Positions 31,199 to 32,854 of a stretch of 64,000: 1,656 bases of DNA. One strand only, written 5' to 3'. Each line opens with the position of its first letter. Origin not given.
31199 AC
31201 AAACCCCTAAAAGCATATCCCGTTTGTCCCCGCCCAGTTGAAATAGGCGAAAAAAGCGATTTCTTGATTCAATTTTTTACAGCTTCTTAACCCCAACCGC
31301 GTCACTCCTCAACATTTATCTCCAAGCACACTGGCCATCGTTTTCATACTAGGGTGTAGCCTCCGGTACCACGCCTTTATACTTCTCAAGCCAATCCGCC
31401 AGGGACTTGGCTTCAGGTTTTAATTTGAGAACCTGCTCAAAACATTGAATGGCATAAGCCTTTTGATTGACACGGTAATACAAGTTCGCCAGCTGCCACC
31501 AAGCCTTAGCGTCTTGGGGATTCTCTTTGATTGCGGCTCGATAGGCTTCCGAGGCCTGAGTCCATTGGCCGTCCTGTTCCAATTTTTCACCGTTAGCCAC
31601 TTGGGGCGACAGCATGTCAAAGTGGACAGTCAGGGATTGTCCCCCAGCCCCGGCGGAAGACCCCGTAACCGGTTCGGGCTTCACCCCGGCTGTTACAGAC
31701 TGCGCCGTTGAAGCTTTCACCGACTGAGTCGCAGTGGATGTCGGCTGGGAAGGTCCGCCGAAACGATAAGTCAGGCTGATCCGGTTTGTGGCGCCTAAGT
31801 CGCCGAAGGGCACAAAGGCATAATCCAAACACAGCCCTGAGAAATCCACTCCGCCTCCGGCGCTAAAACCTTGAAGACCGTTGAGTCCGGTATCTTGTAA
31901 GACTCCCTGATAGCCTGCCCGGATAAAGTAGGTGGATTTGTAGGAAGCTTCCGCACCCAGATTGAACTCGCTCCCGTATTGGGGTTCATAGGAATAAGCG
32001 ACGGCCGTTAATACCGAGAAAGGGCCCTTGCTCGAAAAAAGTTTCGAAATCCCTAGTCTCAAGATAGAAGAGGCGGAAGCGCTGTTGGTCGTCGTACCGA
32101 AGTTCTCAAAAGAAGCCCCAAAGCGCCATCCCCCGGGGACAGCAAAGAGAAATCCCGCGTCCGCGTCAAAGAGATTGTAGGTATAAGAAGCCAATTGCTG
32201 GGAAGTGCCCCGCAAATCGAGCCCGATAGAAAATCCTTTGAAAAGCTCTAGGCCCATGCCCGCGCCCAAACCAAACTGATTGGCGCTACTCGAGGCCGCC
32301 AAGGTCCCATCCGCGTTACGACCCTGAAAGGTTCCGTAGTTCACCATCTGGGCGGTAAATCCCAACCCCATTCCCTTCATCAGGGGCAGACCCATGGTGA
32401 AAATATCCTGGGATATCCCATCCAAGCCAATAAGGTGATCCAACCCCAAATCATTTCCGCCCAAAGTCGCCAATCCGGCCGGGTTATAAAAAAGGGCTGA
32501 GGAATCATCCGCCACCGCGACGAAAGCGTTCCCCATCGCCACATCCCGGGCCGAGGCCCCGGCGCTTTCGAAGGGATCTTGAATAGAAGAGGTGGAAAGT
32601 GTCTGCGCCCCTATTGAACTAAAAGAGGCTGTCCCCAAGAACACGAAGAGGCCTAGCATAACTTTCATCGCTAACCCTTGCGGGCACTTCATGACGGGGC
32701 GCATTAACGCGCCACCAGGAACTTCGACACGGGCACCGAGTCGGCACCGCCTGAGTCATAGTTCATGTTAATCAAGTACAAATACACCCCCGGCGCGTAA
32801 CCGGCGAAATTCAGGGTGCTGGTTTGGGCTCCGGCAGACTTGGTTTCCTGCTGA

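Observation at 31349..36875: ECF sigma / anti-sigma operon where the anti-sigma's periplasmic domain resembles the cargo sorting domain, coupled to a cargo protein and a PorV-like-TPR fusion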

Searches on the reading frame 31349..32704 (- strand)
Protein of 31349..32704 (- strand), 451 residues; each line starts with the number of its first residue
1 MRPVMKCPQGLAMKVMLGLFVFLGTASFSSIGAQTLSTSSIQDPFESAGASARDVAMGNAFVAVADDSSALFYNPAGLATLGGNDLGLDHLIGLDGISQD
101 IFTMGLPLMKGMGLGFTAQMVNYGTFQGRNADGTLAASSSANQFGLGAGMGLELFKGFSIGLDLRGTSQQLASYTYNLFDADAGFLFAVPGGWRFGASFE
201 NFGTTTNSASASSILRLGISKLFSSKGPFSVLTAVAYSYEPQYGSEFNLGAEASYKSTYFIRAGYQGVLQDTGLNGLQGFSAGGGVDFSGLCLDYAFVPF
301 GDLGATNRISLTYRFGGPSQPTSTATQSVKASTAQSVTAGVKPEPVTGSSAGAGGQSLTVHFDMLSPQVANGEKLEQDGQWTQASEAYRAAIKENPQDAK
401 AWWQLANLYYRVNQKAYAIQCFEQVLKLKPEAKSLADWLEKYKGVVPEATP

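Call 3: search_protein_families(library=pfam, proteins=[window:31349-32704:-], max_evalue=0.1)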
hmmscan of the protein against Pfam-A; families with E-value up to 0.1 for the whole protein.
window:31349-32704:- (451 aa): 18 families
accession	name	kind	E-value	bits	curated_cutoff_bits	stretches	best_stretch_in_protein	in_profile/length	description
PF07719.23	TPR_2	-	7.5e-10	38.6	27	2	399-431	1-33/34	Tetratricopeptide repeat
PF13414.12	TPR_11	-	1.1e-08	35.1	26.8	1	377-411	6-40/42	TPR repeat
PF00515.34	TPR_1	-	8.4e-08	32.2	27.8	1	399-431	1-33/34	Tetratricopeptide repeat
PF14559.12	TPR_19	-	7.8e-07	29.8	25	1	377-431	3-57/68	Tetratricopeptide repeat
PF13432.12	TPR_16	-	1.1e-06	29.4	32.7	1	376-431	8-63/65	Tetratricopeptide repeat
PF23914.1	TPR_CcmH_CycH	-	5.2e-06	26.8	42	1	387-434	38-85/158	Cytochrome c-type biogenesis protein H TPR domain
PF13181.12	TPR_8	-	6.1e-06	26.4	25.7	1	399-431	1-33/34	Tetratricopeptide repeat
PF13428.12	TPR_14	-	6.7e-05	23.6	23.5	1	375-408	11-44/44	Tetratricopeptide repeat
PF13371.12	TPR_9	-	0.00011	22.5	35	1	378-433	8-63/73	Tetratricopeptide repeat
PF13174.12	TPR_6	-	0.0015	19.5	26.3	0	401-428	2-29/33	Tetratricopeptide repeat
PF13431.12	TPR_17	-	0.0032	18.1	24.4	1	387-420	1-34/34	Tetratricopeptide repeat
PF13176.12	TPR_7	-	0.0033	17.8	27.9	0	404-431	4-31/36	Tetratricopeptide repeat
PF24575.1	TPR_Slam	-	0.0049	17.7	35.2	1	368-417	50-99/104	Surface lipoprotein assembly modifier, N-terminal TPR repeats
PF13424.12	TPR_12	-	0.011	16.4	30.1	1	383-429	28-75/77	Tetratricopeptide repeat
PF25063.1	ARM_TT21_C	-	0.017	15.4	35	1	372-434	136-199/209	Tetratricopeptide repeat protein 21 C-terminal ARM domain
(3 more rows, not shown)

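Call 4: search_protein_families(library=ncbifam, proteins=[window:31349-32704:-], max_evalue=0.1)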
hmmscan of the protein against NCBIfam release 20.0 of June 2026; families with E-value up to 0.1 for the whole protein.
window:31349-32704:- (451 aa): 23 families
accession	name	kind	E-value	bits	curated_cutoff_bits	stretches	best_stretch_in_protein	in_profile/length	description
NF033709.1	PorV_fam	subfamily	2.4e-29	103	90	1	46-315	7-326/326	PorV/PorQ family protein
NF033711.1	T9SS_PorQ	equivalog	1.7e-16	60.2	220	1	21-206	6-191/335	type IX secretion system protein PorQ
NF052325.1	PorVQ2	equivalog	1.7e-11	43.6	325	2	37-96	21-81/354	putative type IX sorting system protein PorV2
NF033710.1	T9SS_OM_PorV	equivalog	7.7e-08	31.9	250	2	43-187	26-174/367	type IX secretion system outer membrane channel protein PorV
NF033920.0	C39_PA2778_fam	equivalog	6.8e-07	29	150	1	373-433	164-224/255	PA2778 family cysteine peptidase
TIGR02521.1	type_IV_pilW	equivalog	2e-05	24.2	154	1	377-433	43-99/234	type IV pilus biogenesis/stability protein PilW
TIGR02552.1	LcrH_SycD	equivalog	2.1e-05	24.3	104.8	1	377-434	64-121/136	SycD/LcrH family type III secretion system chaperone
TIGR02917.1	PEP_TPR_lipo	equivalog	3.5e-05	21.9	312.2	1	375-431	746-802/899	XrtA/PEP-CTERM system TPR-repeat protein PrsT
NF040959.1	MamA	equivalog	0.00044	19.7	200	1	378-430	50-170/204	magnetosome protein MamA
TIGR02795.1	tol_pal_ybgF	equivalog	0.00045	20.8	90.1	1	372-434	46-111/119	tol-pal system protein YbgF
NF040561.1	PrimPol_Msp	equivalog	0.00048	18.8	200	1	372-434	32-86/515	CRISPR-associated primase-polymerase type A1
NF008520.0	PRK11447.1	equivalog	0.0015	16.4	858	1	373-438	277-342/1157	cellulose synthase complex outer membrane protein BcsC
NF047507.1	TPR_BatC_Lepto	exception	0.0029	17.1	175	1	378-434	71-131/214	TPR repeat-containing protein BatC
NF008757.0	PRK11788.1-5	equivalog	0.0056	15.9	363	1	376-431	191-246/388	lipopolysaccharide assembly protein LapB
NF008017.0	PRK10747.1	equivalog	0.01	14.8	608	1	372-424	335-386/398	protoheme IX biogenesis protein HemY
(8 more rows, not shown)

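Call 17: list_cluster_members(proteins=[P0001, window:31349-32704:-, window:36297-36875:-, window:20362-21621:-])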
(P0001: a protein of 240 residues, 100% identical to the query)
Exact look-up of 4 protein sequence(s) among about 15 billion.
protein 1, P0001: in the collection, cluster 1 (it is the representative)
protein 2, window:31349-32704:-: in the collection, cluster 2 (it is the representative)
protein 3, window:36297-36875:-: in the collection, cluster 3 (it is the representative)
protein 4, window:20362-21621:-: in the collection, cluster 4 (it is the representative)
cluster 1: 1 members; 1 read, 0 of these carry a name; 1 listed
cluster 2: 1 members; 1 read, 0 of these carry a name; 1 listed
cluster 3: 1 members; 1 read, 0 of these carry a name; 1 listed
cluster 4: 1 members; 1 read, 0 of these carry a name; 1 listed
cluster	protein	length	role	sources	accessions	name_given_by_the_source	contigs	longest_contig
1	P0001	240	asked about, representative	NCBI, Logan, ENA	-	-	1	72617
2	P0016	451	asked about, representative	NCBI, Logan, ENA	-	-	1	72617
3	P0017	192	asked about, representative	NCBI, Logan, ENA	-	-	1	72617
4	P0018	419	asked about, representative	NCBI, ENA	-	-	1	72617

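Call 40: find_homologous_proteins(query=window:31349-32704:-, max_evalue=0.00001)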
Query window:31349-32704:- (451 aa): 25 proteins with E <= 0.00001 among 8000 candidates.
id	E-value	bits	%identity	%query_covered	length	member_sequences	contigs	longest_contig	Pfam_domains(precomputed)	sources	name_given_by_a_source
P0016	9.1e-295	995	100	100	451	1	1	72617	PF14559.13,PF23914.2,PF13414.13,PF00515.35,PF13432.13,PF13181.13,PF07719.24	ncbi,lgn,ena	-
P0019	2.2e-192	658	71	93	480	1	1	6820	PF14559.13,PF13414.13,PF00515.35,PF13432.13,PF13428.13,PF13181.13,PF07719.24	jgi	jgi:hypothetical protein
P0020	1.8e-155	536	59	96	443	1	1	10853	PF13414.13,PF00515.35,PF13432.13,PF13428.13,PF13181.13,PF07719.24,PF13174.13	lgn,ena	-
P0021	1.5e-151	523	56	96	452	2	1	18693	PF03687.21,PF13414.13,PF07719.24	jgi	jgi:tetratricopeptide (TPR) repeat protein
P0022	3.9e-143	495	56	92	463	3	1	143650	PF13414.13,PF13432.13,PF13181.13,PF07719.24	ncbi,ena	-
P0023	1.4e-140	487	55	94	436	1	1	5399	PF13414.13,PF00515.35,PF13181.13,PF07719.24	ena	-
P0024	2.7e-122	427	49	95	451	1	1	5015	PF14559.13,PF13414.13,PF00515.35,PF13432.13,PF13428.13,PF13181.13,PF07719.24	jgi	jgi:tetratricopeptide (TPR) repeat protein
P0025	6.5e-85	304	42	90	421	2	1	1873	PF03687.21,PF13414.13,PF13176.13,PF13428.13,PF14559.13,PF03349.23,PF00515.35,PF13424.13,PF13432.13,PF13181.13,PF07719.24,PF13174.13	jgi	jgi:hypothetical protein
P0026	1.6e-79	286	38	96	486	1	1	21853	PF23914.2,PF13414.13,PF00515.35,PF13432.13,PF13181.13,PF07719.24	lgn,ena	-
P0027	7.8e-75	270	39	95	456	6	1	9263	PF14559.13,PF23914.2,PF13414.13,PF00515.35,PF13432.13,PF07719.24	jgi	jgi:tetratricopeptide (TPR) repeat protein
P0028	1.9e-70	256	36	67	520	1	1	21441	PF14559.13,PF00515.35,PF13432.13,PF07719.24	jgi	jgi:hypothetical protein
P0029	1.9e-67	246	39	88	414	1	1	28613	PF03349.23,PF07719.24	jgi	jgi:tetratricopeptide (TPR) repeat protein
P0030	7.6e-64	234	35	93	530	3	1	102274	PF13414.13,PF00515.35,PF13181.13,PF07719.24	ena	-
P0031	6.4e-48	182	40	66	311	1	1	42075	-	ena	-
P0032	1.8e-19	88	33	60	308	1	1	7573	PF19572.6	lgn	-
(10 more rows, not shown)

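Call 41: find_encoding_contigs(protein=P0022, flank=10000, max_places=1)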
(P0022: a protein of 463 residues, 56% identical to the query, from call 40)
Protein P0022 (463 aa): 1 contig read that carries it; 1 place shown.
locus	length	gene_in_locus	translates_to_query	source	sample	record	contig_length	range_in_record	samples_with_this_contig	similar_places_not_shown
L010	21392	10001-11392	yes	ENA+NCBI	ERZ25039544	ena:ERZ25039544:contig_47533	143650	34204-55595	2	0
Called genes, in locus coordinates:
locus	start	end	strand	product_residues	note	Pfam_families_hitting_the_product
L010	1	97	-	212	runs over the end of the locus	-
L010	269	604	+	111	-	-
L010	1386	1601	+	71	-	-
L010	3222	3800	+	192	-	PF04542:Sigma70_r2, PF08281:Sigma70_r4_2 (weak), PF04545:Sigma70_r4 (weak)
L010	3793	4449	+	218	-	PF13860:FlgD_ig (weak)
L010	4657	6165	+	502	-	-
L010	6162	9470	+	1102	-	-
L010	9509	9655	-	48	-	-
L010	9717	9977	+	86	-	-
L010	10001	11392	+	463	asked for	PF13181:TPR_8 (faint), PF13414:TPR_11 (weak), PF13432:TPR_16 (weak), PF07719:TPR_2 (weak)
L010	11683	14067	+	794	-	-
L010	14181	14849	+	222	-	-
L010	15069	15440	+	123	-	PF07238:PilZ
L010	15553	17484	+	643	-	-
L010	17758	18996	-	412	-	-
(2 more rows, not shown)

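Call 42: find_encoding_contigs(protein=P0030, flank=10000, max_places=1)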
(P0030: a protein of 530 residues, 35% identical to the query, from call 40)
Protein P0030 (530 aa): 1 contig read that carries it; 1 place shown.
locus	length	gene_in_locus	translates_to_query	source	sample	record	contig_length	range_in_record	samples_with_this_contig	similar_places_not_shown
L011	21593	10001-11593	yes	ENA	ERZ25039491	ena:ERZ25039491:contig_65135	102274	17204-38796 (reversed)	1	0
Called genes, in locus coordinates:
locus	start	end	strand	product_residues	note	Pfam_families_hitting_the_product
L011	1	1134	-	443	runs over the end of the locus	-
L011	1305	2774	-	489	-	-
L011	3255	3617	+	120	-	-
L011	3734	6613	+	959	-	PF13191:AAA_16 (weak), PF13374:TPR_10 (faint), PF07719:TPR_2 (faint), PF13181:TPR_8 (faint), PF00515:TPR_1 (faint), PF13424:TPR_12, PF17874:TPR_MalT, PF13424:TPR_12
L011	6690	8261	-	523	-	-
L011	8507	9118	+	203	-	PF08281:Sigma70_r4_2 (faint), PF04542:Sigma70_r2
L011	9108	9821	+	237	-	-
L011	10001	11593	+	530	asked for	PF07719:TPR_2 (faint), PF13181:TPR_8 (faint), PF13414:TPR_11 (faint), PF00515:TPR_1 (weak)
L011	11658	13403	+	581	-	PF13385:Laminin_G_3 (faint)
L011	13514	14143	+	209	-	PF00702:Hydrolase, PF08282:Hydrolase_3 (faint), PF12710:HAD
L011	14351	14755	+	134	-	PF07238:PilZ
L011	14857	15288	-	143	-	PF08570:DUF1761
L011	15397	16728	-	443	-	-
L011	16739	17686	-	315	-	PF00056:Ldh_1_N, PF03721:UDPG_MGDP_dh_N (weak), PF02866:Ldh_1_C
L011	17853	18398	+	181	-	PF01583:APS_kinase, PF13671:AAA_33 (weak)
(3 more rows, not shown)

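Call 43: find_encoding_contigs(protein=P0029, flank=10000, max_places=1)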
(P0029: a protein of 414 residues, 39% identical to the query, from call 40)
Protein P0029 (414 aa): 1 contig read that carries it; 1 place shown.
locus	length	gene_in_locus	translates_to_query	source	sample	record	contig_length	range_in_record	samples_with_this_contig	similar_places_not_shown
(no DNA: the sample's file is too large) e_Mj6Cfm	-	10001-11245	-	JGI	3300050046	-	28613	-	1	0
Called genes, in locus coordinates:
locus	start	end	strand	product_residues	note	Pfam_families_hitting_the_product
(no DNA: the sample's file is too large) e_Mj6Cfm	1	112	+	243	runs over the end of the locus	PF08032:SpoU_sub_bind, PF00588:SpoU_methylase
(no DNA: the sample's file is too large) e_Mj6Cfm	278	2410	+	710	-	PF08357:SEFIR, PF13676:TIR_2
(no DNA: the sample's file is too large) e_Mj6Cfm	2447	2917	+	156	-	-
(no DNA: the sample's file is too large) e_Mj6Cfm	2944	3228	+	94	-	PF09907:HigB_toxin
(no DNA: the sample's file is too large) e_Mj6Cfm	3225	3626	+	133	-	-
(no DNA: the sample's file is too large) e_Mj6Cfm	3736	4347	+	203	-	PF07638:Sigma70_ECF, PF04542:Sigma70_r2, PF08281:Sigma70_r4_2, PF04545:Sigma70_r4 (weak)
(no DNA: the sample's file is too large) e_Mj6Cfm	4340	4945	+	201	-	PF13860:FlgD_ig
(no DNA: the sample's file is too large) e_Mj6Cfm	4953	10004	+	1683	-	PF00942:CBM_3 (faint)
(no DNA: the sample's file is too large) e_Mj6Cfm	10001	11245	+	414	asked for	PF03349:Toluene_X (weak), PF07719:TPR_2 (faint)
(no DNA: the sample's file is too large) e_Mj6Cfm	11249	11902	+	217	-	PF02586:SRAP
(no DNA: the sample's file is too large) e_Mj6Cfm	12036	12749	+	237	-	PF00691:OmpA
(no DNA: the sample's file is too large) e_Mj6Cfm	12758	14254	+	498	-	PF00512:HisKA, PF02518:HATPase_c, PF00072:Response_reg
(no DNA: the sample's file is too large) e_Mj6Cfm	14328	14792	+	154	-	PF21863:HTH_67 (weak), PF01047:MarR, PF12802:MarR_2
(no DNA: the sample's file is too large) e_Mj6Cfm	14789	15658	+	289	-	PF25973:BSH_CzcB (faint), PF25917:BSH_RND, PF25963:Beta-barrel_AAEA (weak)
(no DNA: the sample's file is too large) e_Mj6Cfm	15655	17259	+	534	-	PF00083:Sugar_tr, PF07690:MFS_1, PF13347:MFS_2 (weak)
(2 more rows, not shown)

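Call 44: find_encoding_contigs(protein=P0026, flank=10000, max_places=1)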
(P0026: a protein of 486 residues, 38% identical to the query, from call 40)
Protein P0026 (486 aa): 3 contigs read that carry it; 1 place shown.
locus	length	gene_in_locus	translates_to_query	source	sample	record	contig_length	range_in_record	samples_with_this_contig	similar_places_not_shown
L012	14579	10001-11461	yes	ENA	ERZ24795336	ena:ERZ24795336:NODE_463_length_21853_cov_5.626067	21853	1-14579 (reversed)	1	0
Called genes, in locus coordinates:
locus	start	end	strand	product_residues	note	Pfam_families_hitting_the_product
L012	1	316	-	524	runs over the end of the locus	PF12891:Glyco_hydro_44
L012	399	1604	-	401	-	-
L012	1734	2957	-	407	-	-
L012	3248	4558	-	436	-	-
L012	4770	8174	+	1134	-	PF13191:AAA_16 (faint), PF07719:TPR_2 (faint), PF13181:TPR_8 (faint), PF13428:TPR_14 (faint), PF17874:TPR_MalT (weak), PF13424:TPR_12, PF17874:TPR_MalT (weak), PF13424:TPR_12 (weak), +2 more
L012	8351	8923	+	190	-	PF04542:Sigma70_r2, PF08281:Sigma70_r4_2 (faint)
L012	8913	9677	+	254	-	-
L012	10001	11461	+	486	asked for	PF00515:TPR_1 (faint), PF07719:TPR_2 (faint), PF13181:TPR_8 (faint), PF13414:TPR_11 (weak), PF13432:TPR_16 (weak), PF23914:TPR_CcmH_CycH (weak)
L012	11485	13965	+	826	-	PF06439:3keto-disac_hyd (faint), PF00139:Lectin_legB, PF18483:Lectin_L-type_dom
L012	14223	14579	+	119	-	?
